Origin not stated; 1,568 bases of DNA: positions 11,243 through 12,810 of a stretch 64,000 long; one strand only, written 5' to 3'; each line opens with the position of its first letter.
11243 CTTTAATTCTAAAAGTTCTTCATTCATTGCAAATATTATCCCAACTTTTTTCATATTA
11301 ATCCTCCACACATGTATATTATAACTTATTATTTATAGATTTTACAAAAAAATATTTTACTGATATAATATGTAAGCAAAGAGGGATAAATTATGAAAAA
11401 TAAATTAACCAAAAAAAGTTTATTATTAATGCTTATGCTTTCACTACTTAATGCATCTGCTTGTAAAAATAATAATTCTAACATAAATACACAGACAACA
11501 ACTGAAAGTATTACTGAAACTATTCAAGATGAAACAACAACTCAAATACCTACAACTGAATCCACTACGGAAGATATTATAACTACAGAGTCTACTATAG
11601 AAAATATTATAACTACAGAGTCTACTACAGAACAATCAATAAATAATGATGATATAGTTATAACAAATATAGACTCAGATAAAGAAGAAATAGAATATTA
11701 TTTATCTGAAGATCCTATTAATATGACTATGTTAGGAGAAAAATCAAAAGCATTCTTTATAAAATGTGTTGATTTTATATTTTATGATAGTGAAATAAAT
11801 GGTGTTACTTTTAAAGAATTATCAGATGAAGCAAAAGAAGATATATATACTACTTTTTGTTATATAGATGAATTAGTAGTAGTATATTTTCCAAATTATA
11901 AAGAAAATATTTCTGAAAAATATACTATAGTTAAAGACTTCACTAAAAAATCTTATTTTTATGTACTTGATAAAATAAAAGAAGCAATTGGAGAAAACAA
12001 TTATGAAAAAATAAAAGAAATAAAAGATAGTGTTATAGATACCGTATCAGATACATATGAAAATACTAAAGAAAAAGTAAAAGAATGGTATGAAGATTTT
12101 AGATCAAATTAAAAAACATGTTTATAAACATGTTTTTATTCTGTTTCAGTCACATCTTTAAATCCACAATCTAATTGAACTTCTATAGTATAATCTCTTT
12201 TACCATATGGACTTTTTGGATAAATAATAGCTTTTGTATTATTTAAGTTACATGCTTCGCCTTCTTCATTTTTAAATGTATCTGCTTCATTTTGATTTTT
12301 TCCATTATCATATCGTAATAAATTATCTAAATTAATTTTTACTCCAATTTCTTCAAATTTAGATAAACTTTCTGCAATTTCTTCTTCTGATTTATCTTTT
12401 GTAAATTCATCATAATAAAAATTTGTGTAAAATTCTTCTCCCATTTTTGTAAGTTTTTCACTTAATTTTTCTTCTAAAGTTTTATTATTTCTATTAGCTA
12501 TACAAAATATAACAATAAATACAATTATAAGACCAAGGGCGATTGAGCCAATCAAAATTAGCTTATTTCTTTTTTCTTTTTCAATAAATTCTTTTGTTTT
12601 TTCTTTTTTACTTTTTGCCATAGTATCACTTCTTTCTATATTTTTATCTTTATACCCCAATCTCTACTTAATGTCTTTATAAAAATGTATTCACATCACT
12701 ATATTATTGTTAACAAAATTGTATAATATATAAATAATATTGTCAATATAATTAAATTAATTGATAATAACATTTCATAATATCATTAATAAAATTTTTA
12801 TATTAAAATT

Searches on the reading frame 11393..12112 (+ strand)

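Call 5: search_protein_families(library=pfam, proteins=[window:11393-12112:+], max_evalue=0.01)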
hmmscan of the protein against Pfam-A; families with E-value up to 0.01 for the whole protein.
window:11393-12112:+ (239 aa): 1 family
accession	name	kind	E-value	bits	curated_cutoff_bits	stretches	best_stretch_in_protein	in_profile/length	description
PF03032.20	FSAP_sig_propep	-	0.00022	21.6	27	1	7-32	4-29/46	Frog skin active peptide family signal and propeptide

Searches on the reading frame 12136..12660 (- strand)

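Call 5: search_protein_families(library=pfam, proteins=[window:12136-12660:-], max_evalue=0.01)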
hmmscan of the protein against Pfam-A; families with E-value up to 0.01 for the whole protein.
window:12136-12660:- (174 aa): 3 families
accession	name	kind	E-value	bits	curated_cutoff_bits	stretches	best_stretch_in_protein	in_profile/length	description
PF09716.15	ETRAMP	-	0.00012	22.4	29.1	1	11-57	30-76/81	Malarial early transcribed membrane protein (ETRAMP)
PF04415.17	DUF515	-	0.001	18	29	1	14-143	9-139/449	Protein of unknown function (DUF515)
PF14914.11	LRRC37AB_C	-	0.0041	17.5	27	1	9-55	90-136/147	LRRC37A/B like protein 1 C-terminal domain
